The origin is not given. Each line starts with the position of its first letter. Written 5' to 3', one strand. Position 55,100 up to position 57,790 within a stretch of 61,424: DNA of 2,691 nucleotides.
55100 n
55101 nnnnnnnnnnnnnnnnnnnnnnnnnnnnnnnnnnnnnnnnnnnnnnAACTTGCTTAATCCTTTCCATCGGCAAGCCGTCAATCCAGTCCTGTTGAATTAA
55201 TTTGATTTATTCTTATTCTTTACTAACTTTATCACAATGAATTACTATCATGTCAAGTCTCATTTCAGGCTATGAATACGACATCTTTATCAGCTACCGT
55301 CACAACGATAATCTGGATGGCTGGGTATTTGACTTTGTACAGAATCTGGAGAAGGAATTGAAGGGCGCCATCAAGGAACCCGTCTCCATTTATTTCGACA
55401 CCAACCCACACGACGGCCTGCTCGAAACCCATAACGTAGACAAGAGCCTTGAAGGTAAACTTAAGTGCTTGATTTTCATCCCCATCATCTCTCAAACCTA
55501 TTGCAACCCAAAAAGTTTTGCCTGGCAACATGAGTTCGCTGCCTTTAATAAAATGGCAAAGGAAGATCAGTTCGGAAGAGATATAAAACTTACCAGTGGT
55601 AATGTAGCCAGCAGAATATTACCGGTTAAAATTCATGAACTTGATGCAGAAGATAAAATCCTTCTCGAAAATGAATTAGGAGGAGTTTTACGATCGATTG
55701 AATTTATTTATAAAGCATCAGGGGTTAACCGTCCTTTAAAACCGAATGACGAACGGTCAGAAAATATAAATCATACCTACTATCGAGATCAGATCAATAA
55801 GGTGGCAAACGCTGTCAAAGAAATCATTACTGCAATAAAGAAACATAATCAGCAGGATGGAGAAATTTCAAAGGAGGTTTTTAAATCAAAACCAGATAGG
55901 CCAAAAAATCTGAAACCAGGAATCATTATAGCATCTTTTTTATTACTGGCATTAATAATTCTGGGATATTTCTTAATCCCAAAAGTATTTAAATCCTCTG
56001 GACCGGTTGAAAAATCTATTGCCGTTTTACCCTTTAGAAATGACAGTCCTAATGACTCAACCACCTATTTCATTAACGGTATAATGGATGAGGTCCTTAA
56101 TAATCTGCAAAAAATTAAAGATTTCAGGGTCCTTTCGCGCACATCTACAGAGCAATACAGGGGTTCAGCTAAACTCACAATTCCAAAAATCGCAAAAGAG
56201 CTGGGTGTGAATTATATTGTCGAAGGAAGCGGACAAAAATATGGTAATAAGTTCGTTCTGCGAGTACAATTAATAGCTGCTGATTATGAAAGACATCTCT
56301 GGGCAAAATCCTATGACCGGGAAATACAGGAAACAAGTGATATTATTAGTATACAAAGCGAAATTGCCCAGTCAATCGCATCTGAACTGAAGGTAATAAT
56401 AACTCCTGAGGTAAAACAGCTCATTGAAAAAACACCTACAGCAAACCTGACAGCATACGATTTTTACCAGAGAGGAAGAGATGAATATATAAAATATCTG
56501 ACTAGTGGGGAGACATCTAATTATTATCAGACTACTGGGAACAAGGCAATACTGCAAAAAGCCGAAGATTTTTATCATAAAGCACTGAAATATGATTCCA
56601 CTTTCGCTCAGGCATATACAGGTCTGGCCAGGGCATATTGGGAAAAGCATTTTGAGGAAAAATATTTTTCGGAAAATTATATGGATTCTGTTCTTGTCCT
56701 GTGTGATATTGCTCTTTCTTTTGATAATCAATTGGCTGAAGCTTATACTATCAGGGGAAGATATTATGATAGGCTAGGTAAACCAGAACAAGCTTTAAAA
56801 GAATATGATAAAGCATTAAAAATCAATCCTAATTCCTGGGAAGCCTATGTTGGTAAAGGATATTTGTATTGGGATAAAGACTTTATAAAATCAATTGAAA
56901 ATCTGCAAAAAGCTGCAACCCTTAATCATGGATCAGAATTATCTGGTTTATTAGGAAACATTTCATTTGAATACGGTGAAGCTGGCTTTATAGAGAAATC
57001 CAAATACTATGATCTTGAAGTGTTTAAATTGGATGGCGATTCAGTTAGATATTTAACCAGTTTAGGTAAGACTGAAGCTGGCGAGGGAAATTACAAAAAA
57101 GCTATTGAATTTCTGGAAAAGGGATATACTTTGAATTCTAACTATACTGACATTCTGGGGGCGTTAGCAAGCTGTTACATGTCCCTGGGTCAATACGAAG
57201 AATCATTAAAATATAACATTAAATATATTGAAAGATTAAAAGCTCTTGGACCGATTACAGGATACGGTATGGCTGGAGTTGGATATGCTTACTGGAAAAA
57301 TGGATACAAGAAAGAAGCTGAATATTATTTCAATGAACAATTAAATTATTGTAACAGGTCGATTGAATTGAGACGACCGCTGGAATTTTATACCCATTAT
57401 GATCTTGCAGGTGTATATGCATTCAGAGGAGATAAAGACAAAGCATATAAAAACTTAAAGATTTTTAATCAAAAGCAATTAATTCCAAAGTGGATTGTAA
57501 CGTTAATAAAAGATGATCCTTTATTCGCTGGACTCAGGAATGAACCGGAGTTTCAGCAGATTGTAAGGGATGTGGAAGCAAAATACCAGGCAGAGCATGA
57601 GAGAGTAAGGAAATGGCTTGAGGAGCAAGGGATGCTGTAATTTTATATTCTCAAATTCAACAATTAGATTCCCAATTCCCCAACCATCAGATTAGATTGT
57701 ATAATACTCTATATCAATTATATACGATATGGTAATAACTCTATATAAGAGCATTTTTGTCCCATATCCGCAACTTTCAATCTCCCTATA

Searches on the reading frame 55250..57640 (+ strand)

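Call 64: search_protein_families(library=pfam, proteins=[window:55250-57640:+], max_evalue=0.00001)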
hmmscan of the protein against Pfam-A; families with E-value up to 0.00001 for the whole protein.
window:55250-57640:+ (796 aa): 9 families
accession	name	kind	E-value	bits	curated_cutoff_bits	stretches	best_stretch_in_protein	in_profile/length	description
PF14559.12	TPR_19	-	7.2e-16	58.7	25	1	611-653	3-45/68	Tetratricopeptide repeat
PF07719.23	TPR_2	-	3.8e-15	55.1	27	1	496-528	1-33/34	Tetratricopeptide repeat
PF13431.12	TPR_17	-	4.9e-14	51.8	24.4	0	519-540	2-23/34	Tetratricopeptide repeat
PF13424.12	TPR_12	-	2.3e-13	50.6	30.1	0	635-696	5-70/77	Tetratricopeptide repeat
PF13181.12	TPR_8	-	7e-13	48.1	25.7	0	496-528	1-33/34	Tetratricopeptide repeat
PF13428.12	TPR_14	-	1.3e-11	44.4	23.5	0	497-537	2-42/44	Tetratricopeptide repeat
PF00515.34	TPR_1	-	5.4e-11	42.3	27.8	1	496-528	1-33/34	Tetratricopeptide repeat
PF13414.12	TPR_11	-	5.5e-10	39.2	26.8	1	509-543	7-41/42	TPR repeat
PF13432.12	TPR_16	-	1.3e-07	32.4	32.7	0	502-543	3-44/65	Tetratricopeptide repeat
